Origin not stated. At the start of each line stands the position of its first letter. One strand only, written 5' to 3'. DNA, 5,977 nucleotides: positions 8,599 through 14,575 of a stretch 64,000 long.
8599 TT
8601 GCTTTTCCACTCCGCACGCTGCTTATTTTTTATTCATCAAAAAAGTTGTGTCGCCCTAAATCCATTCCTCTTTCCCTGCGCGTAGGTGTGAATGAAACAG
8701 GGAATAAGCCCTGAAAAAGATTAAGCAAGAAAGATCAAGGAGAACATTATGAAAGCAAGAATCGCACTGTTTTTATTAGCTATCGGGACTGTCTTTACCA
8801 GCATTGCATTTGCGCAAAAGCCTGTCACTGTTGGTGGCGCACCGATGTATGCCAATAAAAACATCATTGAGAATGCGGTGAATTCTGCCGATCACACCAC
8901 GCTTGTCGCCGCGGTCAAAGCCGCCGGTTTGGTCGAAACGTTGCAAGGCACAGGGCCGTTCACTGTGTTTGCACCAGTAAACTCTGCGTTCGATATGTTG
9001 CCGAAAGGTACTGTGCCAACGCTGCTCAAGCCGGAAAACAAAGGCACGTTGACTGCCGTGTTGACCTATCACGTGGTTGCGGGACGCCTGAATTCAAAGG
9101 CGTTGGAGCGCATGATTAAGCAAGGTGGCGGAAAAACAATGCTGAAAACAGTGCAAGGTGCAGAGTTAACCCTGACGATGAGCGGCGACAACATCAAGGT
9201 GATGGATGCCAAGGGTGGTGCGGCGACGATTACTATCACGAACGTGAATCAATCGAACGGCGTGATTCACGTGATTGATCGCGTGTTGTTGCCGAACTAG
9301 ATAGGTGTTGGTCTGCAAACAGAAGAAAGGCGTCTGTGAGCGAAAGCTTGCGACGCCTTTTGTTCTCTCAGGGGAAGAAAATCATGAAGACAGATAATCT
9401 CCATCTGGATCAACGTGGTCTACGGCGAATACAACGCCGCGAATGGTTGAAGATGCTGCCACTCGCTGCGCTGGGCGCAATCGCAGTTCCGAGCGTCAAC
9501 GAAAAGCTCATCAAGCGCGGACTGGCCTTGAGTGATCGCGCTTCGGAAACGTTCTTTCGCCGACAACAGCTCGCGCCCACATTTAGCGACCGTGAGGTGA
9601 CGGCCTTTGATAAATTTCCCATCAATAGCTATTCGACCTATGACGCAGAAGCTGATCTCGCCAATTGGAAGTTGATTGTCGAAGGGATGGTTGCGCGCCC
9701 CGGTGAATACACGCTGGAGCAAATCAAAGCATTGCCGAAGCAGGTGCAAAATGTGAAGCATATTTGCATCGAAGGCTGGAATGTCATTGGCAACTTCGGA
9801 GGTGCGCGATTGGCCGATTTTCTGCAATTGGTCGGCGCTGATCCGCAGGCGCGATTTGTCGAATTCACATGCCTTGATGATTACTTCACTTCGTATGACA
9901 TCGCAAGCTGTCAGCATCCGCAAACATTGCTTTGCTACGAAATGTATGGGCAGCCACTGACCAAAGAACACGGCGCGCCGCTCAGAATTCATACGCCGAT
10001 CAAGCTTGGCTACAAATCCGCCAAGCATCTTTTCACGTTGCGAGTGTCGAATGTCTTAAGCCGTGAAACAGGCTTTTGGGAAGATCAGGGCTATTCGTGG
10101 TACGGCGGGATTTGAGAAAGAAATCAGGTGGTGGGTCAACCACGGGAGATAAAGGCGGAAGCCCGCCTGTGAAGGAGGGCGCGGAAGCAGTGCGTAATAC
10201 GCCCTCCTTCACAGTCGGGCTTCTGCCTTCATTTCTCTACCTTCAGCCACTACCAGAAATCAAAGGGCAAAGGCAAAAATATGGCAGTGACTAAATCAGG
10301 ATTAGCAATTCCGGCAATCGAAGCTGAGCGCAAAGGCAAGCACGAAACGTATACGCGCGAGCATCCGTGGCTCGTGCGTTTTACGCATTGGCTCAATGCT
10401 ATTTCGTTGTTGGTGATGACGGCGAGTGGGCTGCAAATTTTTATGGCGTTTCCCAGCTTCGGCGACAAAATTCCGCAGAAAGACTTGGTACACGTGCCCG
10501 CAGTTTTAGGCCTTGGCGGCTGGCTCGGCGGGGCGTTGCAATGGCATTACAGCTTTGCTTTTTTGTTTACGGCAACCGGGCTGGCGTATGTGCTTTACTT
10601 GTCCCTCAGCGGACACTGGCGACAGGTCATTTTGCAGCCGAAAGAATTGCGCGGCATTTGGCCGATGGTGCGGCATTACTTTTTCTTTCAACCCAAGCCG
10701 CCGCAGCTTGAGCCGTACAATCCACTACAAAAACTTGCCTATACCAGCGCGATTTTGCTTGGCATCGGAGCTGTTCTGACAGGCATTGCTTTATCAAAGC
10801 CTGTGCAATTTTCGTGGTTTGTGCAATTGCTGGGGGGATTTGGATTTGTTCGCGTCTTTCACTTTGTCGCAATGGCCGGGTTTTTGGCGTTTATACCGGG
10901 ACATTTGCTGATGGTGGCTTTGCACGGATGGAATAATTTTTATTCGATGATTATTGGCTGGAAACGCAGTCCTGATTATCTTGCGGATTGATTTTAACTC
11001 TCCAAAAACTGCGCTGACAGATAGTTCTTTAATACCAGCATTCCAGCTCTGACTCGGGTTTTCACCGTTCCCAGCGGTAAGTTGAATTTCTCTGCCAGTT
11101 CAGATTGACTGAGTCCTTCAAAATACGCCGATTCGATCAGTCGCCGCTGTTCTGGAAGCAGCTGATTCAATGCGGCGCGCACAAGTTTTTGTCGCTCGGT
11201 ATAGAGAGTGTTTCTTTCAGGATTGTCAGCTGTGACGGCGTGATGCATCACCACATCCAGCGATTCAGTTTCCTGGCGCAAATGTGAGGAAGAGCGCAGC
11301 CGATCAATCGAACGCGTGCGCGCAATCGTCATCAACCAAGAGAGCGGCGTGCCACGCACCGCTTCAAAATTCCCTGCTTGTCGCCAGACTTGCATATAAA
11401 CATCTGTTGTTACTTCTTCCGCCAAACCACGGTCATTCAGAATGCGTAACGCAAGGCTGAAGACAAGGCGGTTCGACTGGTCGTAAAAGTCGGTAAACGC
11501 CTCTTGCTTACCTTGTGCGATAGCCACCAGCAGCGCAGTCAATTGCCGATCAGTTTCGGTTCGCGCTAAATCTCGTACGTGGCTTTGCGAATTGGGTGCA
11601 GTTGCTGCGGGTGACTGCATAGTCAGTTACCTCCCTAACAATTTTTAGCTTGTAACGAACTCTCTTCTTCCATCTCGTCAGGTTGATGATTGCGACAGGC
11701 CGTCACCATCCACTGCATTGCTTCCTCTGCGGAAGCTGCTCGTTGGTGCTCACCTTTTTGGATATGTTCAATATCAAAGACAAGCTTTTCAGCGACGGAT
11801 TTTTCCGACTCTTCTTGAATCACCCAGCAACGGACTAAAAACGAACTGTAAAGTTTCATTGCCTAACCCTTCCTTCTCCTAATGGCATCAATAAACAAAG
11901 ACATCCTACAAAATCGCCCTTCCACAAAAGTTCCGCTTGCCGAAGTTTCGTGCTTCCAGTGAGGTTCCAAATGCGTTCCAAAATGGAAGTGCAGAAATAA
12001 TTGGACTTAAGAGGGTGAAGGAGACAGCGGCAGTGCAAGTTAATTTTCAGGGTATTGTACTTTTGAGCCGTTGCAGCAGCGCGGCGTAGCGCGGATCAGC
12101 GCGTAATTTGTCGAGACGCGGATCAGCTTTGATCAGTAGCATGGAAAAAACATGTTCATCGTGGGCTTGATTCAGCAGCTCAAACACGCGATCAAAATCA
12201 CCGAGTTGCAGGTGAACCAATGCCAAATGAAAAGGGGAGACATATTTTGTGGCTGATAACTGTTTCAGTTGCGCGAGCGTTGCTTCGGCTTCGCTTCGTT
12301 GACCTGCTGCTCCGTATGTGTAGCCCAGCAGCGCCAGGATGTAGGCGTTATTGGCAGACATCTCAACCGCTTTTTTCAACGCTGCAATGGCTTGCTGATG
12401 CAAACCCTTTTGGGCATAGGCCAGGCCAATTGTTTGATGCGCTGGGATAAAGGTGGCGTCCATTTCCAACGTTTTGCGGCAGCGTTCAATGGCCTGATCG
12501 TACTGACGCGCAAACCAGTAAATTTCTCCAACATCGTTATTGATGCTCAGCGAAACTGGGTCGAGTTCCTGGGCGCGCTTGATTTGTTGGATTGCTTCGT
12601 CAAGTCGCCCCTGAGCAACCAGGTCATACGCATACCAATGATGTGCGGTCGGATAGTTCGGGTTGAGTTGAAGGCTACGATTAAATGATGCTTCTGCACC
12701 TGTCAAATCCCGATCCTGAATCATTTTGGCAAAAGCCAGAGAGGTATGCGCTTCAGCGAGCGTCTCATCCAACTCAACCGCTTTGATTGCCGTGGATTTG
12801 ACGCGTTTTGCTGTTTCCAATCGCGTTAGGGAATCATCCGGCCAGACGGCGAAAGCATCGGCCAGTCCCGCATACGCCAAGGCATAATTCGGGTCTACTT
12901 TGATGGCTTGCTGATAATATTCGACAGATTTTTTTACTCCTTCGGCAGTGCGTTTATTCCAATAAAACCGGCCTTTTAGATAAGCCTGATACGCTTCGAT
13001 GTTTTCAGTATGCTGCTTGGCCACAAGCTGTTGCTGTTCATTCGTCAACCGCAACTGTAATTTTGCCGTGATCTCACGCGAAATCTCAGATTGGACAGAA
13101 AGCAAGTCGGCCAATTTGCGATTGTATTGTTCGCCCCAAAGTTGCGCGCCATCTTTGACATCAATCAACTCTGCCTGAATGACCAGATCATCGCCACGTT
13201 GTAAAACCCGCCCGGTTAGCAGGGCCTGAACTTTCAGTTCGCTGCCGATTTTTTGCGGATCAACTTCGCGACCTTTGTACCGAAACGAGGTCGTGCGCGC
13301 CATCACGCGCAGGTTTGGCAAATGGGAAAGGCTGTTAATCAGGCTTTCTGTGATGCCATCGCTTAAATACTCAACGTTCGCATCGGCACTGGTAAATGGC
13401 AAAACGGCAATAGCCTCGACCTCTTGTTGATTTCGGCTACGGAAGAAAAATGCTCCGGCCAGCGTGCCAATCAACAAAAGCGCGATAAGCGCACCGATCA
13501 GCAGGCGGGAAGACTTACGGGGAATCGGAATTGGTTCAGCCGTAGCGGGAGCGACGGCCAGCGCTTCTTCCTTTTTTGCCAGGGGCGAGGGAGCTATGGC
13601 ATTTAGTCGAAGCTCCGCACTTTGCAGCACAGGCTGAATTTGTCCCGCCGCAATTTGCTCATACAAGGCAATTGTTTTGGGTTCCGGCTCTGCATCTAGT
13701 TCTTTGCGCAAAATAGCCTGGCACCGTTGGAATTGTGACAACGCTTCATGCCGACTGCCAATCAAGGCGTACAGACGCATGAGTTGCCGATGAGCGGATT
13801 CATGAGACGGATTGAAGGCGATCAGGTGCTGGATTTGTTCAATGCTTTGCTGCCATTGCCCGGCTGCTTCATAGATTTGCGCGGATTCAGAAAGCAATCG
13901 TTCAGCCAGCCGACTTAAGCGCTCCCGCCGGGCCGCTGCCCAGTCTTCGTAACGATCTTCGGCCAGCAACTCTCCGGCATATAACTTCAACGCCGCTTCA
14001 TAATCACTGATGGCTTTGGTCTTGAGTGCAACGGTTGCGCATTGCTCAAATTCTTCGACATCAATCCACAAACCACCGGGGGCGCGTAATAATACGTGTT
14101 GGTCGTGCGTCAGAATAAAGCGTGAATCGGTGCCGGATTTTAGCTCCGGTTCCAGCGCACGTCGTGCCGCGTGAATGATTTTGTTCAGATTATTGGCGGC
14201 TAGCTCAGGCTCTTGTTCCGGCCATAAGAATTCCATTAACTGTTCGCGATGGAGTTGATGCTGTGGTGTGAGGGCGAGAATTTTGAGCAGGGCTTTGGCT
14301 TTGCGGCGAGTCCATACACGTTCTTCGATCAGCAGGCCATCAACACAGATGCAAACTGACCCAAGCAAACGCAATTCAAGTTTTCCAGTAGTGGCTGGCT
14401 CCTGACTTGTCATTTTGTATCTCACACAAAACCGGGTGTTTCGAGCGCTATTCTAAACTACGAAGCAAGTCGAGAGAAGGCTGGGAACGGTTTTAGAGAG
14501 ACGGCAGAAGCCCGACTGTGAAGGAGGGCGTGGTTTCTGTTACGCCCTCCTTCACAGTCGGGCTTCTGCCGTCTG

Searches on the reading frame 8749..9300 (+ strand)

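Call 68: search_protein_families(library=pfam, proteins=[window:8749-9300:+], max_evalue=0.00001)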
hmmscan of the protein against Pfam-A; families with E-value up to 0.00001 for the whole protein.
window:8749-9300:+ (183 aa): 1 family
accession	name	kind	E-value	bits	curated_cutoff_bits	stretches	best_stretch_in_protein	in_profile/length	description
PF02469.27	Fasciclin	-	4.2e-36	124.3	22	1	48-182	2-123/123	Fasciclin domain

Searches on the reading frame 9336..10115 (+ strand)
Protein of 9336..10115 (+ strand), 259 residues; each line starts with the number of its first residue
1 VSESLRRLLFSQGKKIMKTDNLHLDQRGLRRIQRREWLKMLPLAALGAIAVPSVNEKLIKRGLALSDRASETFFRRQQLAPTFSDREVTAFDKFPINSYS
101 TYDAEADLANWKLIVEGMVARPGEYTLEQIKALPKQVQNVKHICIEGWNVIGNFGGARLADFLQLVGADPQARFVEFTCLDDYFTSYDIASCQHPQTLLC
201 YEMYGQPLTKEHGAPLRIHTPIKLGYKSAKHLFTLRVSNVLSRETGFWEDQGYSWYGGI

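Call 68: search_protein_families(library=pfam, proteins=[window:9336-10115:+], max_evalue=0.00001)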
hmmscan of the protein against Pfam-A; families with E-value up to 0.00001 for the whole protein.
window:9336-10115:+ (259 aa): 1 family
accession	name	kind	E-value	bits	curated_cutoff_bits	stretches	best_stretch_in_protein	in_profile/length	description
PF00174.25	Oxidored_molyb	-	5.5e-30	104.6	24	1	106-240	7-163/169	Oxidoreductase molybdopterin binding domain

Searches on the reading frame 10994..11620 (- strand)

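Call 6: search_protein_families(library=pfam, proteins=[window:10994-11620:-], max_evalue=0.001)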
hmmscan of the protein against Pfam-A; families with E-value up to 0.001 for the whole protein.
window:10994-11620:- (208 aa): 5 families
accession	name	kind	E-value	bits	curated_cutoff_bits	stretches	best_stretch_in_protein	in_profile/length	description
PF04542.20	Sigma70_r2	-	3.5e-13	49.6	24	1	46-111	2-68/71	Sigma-70 region 2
PF08281.18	Sigma70_r4_2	-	5.4e-12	45.6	25.7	1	146-194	3-51/54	Sigma-70, region 4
PF04545.22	Sigma70_r4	-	1e-10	41.4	24.1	1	150-198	1-49/50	Sigma-70, region 4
PF07638.17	Sigma70_ECF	-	5.1e-06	26.9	21.1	1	98-190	81-172/185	ECF sigma factor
PF13412.12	HTH_24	-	0.00014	21.8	21.9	1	169-191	17-39/48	Winged helix-turn-helix DNA-binding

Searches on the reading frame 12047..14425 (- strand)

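Call 6: search_protein_families(library=pfam, proteins=[window:12047-14425:-], max_evalue=0.001)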
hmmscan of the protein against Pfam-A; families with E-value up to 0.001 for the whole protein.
window:12047-14425:- (792 aa): 13 families
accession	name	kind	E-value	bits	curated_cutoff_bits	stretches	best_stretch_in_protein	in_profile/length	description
PF13414.12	TPR_11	-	3.1e-23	81.6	26.8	2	667-708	1-42/42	TPR repeat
PF03704.23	BTAD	-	1.8e-22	80.7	22.1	1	136-258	23-145/146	Bacterial transcriptional activator domain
PF07719.23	TPR_2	-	2.9e-21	74.2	27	0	593-623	2-32/34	Tetratricopeptide repeat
PF13181.12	TPR_8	-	1.6e-18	65.7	25.7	1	661-693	2-34/34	Tetratricopeptide repeat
PF00515.34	TPR_1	-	9.9e-18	63.6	27.8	0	662-692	3-33/34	Tetratricopeptide repeat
PF14559.12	TPR_19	-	1.6e-16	60.8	25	2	569-623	2-56/68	Tetratricopeptide repeat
PF13431.12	TPR_17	-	8.8e-15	54.1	24.4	0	581-613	2-34/34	Tetratricopeptide repeat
PF13428.12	TPR_14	-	9.6e-14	51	23.5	0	593-623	2-32/44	Tetratricopeptide repeat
PF12895.13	ANAPC3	-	7.1e-11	42.7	27.2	0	576-626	7-56/82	Anaphase-promoting complex, cyclosome, subunit 3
PF13424.12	TPR_12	-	7e-09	36.2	30.1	1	627-690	4-75/77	Tetratricopeptide repeat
PF13432.12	TPR_16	-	2e-08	35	32.7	1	572-623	11-62/65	Tetratricopeptide repeat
PF00486.34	Trans_reg_C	-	2.1e-07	31.3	26.2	1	37-107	4-70/77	Transcriptional regulatory protein, C terminal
PF25062.1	ARM_TT21_N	-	1.2e-06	28.9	40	0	670-746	4-79/222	Tetratricopeptide repeat protein 21 N-terminal ARM repeat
